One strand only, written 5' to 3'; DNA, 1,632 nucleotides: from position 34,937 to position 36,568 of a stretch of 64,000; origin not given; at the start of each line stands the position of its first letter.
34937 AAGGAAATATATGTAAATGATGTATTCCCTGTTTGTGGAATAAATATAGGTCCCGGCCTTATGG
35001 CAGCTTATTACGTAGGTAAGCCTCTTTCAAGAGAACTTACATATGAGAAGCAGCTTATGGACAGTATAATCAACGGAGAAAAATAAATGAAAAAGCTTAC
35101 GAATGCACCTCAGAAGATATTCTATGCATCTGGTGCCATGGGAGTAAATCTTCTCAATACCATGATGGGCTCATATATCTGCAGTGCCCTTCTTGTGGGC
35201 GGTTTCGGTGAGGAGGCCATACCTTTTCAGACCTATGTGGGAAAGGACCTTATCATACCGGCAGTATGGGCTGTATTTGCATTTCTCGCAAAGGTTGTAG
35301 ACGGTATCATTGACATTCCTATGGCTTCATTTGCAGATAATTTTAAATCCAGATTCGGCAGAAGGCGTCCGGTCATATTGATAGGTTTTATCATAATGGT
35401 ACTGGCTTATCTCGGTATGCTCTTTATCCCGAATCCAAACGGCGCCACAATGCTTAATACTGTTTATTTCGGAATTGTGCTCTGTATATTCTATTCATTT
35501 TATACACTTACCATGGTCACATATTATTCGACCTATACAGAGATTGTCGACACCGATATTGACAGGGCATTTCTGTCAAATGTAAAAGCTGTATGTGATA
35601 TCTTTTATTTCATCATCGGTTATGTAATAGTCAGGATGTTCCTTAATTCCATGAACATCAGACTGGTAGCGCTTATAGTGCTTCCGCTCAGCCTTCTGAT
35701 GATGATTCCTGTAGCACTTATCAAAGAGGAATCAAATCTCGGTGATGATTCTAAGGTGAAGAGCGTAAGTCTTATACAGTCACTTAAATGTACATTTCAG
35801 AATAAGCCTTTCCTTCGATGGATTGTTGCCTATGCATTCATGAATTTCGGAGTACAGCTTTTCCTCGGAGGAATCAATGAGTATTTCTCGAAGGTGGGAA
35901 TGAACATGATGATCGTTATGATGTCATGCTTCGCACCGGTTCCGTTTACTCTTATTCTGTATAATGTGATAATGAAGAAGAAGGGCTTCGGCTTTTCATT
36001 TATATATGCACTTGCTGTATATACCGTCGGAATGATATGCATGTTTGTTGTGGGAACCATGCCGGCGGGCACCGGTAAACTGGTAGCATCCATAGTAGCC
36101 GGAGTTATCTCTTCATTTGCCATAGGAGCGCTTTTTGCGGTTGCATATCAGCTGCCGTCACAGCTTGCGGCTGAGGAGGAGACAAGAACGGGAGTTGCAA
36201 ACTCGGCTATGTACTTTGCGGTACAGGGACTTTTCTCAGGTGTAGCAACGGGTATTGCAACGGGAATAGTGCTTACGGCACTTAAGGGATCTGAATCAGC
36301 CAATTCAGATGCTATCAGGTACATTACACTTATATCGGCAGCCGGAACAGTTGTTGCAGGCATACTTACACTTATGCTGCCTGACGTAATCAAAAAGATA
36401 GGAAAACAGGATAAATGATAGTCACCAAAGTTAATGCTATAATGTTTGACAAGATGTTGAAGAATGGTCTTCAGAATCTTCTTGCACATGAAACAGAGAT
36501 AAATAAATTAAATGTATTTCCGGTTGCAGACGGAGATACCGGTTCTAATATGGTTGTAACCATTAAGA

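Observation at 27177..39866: Near-gapless 12-ORF cluster joining both fatty-acid activation routes, carrier proteins, two PlsC acyltransferases, a GPH transporter and three membrane hydrolases: candidate undescribed lipid salvage/remodelling system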

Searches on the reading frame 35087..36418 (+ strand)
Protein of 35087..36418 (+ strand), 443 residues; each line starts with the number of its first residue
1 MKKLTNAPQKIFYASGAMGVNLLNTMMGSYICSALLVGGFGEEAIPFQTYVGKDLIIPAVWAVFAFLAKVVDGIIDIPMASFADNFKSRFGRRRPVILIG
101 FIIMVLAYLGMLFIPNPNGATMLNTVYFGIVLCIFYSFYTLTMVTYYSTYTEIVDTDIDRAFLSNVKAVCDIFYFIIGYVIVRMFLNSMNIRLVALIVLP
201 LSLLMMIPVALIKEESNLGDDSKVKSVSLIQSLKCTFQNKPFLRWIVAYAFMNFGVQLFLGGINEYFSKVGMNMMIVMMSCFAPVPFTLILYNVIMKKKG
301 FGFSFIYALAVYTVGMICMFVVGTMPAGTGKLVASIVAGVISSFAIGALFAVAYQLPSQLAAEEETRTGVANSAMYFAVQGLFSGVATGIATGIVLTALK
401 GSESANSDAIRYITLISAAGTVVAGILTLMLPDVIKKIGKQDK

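Call 3: search_protein_families(library=pfam, proteins=[window:35087-36418:+], max_evalue=0.01)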
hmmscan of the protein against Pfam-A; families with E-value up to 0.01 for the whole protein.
window:35087-36418:+ (443 aa): 2 families
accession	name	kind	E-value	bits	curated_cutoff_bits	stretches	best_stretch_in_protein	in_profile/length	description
PF13347.12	MFS_2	-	1.2e-26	93.7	27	1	12-402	1-384/427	MFS/sugar transport protein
PF07690.21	MFS_1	-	2.3e-11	43.7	33.4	1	63-378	38-338/347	Major Facilitator Superfamily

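Call 5: search_protein_families(library=ncbifam, proteins=[window:35087-36418:+], max_evalue=0.001)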
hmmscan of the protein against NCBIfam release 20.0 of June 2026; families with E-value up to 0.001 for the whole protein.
window:35087-36418:+ (443 aa): 1 family
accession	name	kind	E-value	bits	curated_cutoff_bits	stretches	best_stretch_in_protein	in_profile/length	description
TIGR00792.1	gph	subfamily_domain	2.2e-14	53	231.35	1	11-400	2-379/437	glycoside-pentoside-hexuronide (GPH):cation symporter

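Call 14: search_solved_structures(query=window:35087-36418:+, max_evalue=0.01)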
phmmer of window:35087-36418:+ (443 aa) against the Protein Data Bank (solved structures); distinct sequences matched with E-value up to 0.01: 0.

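Call 37: search_solved_structures(query=A3, max_evalue=1)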
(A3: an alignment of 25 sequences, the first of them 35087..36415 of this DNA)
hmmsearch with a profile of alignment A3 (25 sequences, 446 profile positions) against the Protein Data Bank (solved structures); distinct sequences matched with E-value up to 1: 2.
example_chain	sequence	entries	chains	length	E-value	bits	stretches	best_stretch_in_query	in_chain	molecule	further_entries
8bb6_A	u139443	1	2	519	0.00052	22.2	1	55-109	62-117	Sucrose transport protein SUC1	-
7oix_B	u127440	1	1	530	0.015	17.4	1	63-185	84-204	Isoform 2 of Sodium-dependent lysophosphatidylcholine symporter 1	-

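Call 77: find_homologous_proteins(query=window:35087-36415:+, max_evalue=0.00001)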
Query window:35087-36415:+ (443 aa): 1058 proteins with E <= 0.00001 among 8000 candidates; the best 120 are listed.
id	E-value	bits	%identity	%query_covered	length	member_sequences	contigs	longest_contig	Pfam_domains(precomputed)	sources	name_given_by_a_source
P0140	7.4e-279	943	99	100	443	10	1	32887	PF13347.13,PF07690.22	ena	-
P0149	2.0e-187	642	67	100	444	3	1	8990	PF13347.13,PF07690.22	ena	-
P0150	3.6e-187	641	67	100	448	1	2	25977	PF13347.13,PF07690.22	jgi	-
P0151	6.9e-185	634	65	100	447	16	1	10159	PF13347.13,PF07690.22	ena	-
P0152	2.6e-184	632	65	100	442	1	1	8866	PF13347.13,PF07690.22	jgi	-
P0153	4.7e-184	631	66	100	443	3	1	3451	PF13347.13,PF07690.22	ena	-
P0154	2.9e-183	628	66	100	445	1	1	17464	PF13347.13,PF07690.22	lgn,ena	-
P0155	1.1e-182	626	65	100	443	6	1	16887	PF13347.13,PF07690.22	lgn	-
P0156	2.3e-181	622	66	100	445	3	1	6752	PF13347.13,PF07690.22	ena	-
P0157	2.1e-180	619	64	100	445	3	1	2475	PF13347.13,PF07690.22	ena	-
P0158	3.0e-180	618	65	100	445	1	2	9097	PF13347.13,PF07690.22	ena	-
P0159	4.5e-180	618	64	100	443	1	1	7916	PF13347.13,PF07690.22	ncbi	-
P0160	3.0e-179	615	65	100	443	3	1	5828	PF13347.13,PF07690.22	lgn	-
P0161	6.4e-179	614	63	100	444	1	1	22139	PF13347.13,PF07690.22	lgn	-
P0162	1.0e-178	613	65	100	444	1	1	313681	PF13347.13,PF07690.22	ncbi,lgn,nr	ncbi:MAG: MFS transporter [Bacillota bacterium]|nr:MFS transporter [Bacillota bacterium]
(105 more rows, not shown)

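Call 86: predict_structure(alignment_id=A4)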
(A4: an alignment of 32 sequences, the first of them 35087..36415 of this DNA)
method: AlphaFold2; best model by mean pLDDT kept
length: 443 residues; sequences in the alignment: 32
mean_pLDDT: 81.9   pTM: 0.79
mean pLDDT of the five models: 81.9, 81.1, 80.8, 78.2, 76.8
residues with pLDDT >= 90: 108; 70-90: 282; 50-70: 42; < 50: 11
segments of 3 or more residues with pLDDT < 50: 41-46
pLDDT, mean of each block of 10 residues (from residue 1): 87 88 85 66 49 57 77 72 78 89 93 74 82 88 84 79 81 83 83 89 92 79 59 81 91 91 83 86 84 89 92 95 91 92 83 77 77 77 86 82 65 94 94 87 65
secondary structure, 60 per line:
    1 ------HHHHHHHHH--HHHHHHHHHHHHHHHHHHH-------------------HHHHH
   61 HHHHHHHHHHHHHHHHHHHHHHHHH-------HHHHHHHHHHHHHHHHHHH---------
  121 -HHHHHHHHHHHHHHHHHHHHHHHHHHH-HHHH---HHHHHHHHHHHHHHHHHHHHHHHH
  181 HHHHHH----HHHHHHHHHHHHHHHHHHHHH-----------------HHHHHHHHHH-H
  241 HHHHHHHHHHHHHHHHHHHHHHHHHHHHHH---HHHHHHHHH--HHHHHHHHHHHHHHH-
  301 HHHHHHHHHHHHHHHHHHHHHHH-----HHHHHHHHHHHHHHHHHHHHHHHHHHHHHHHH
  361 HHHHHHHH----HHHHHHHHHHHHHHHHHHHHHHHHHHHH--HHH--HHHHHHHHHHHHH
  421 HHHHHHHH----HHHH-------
elements in order: H7-15 H18-36 H56-85 H93-111 H122-148 H150-153 H157-186 H191-211 H229-238 H240-270 H274-282 H285-299 H301-323 H329-368 H373-400 H408-428 H433-436

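Call 88: fold_search(model_id=the predicted structure, library=pdb)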
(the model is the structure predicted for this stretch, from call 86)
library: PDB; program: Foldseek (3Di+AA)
matches with E <= 10: 674; with E <= 0.001: 313
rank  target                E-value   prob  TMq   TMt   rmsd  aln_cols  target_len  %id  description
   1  7n98                  1.4e-10  1.00  0.72  0.68   5.2       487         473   15  Cryo-EM structure of MFSD2A (released 2021-08-04)
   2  8d2t_A                1.7e-09  1.00  0.75  0.72   5.0       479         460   13  Zebrafish MFSD2A isoform B in inward open ligand-free conformation (released 2023-05-10)
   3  7oix_B                2.0e-09  1.00  0.70  0.69   5.1       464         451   14  Structure of thermostable human MFSD2A in complex with thermostable human Sync2 (released 2022-06-01)
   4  9oli_A                3.0e-09  1.00  0.74  0.73   5.1       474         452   13  Crystal structure of the melibiose-bound melibiose transporter (released 2026-02-04)
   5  7mjs_X                3.1e-09  1.00  0.73  0.71   5.9       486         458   15  Single-Particle Cryo-EM Structure of Major Facilitator Superfamily Domain containing 2A in complex with LPC-18:3 (released 2021-06-16)
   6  9old                  6.0e-09  1.00  0.74  0.73   5.1       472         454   14  Crystal structure of alpha-NPG-bound D59C MelBSt (released 2026-02-04)
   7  8d2s_A                6.3e-09  1.00  0.73  0.69   4.4       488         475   14  Zebrafish MFSD2A isoform B in inward open ligand bound conformation (released 2023-05-10)
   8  7l16                  1.5e-08  1.00  0.70  0.68   5.3       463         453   14  Crystal structure of sugar-bound melibiose permease MelB (released 2021-08-04)
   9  8fq9                  2.3e-08  1.00  0.71  0.70   4.9       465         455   14  Crystal structure of a ligand-bound cation-site mutant D55C of a melibiose transporter (released 2024-06-05)
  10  8t60_A                6.3e-08  1.00  0.71  0.75   5.0       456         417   14  CryoEM structure of an inward-facing MelBSt at a Na(+)-bound and sugar low-affinity conformation (released 2024-02-28)
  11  9giu                  1.2e-07  1.00  0.63  0.58   7.1       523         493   13  Cryo-EM structure of human SLC45A4 in detergent (released 2025-07-30)
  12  9ghz                  1.3e-07  1.00  0.64  0.58   7.3       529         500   13  Cryo-EM structure of human SLC45A4 in lipid nanodiscs (released 2025-07-30)
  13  8bb6_A                2.3e-07  1.00  0.65  0.61   6.3       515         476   16  Crystal structure of Arabidopsis thaliana sucrose transporter SUC1 (released 2023-05-31)
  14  6euq                  4.9e-07  1.00  0.65  0.73   5.4       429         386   11  MdfA(Q131R/L339E) (released 2018-08-08)
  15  4zp0                  5.6e-07  1.00  0.64  0.71   5.6       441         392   12  Crystal structure of E. coli multidrug transporter MdfA in complex with deoxycholate (released 2015-08-19)
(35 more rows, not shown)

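Call 98: search_solved_structures(query=A4, max_evalue=5, show_alignments=4)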
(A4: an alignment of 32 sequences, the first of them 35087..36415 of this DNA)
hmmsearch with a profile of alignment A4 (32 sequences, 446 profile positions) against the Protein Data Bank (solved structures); distinct sequences matched with E-value up to 5: 1.
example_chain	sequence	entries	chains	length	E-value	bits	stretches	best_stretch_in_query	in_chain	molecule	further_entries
8bb6_A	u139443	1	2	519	0.0062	18.7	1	55-109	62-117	Sucrose transport protein SUC1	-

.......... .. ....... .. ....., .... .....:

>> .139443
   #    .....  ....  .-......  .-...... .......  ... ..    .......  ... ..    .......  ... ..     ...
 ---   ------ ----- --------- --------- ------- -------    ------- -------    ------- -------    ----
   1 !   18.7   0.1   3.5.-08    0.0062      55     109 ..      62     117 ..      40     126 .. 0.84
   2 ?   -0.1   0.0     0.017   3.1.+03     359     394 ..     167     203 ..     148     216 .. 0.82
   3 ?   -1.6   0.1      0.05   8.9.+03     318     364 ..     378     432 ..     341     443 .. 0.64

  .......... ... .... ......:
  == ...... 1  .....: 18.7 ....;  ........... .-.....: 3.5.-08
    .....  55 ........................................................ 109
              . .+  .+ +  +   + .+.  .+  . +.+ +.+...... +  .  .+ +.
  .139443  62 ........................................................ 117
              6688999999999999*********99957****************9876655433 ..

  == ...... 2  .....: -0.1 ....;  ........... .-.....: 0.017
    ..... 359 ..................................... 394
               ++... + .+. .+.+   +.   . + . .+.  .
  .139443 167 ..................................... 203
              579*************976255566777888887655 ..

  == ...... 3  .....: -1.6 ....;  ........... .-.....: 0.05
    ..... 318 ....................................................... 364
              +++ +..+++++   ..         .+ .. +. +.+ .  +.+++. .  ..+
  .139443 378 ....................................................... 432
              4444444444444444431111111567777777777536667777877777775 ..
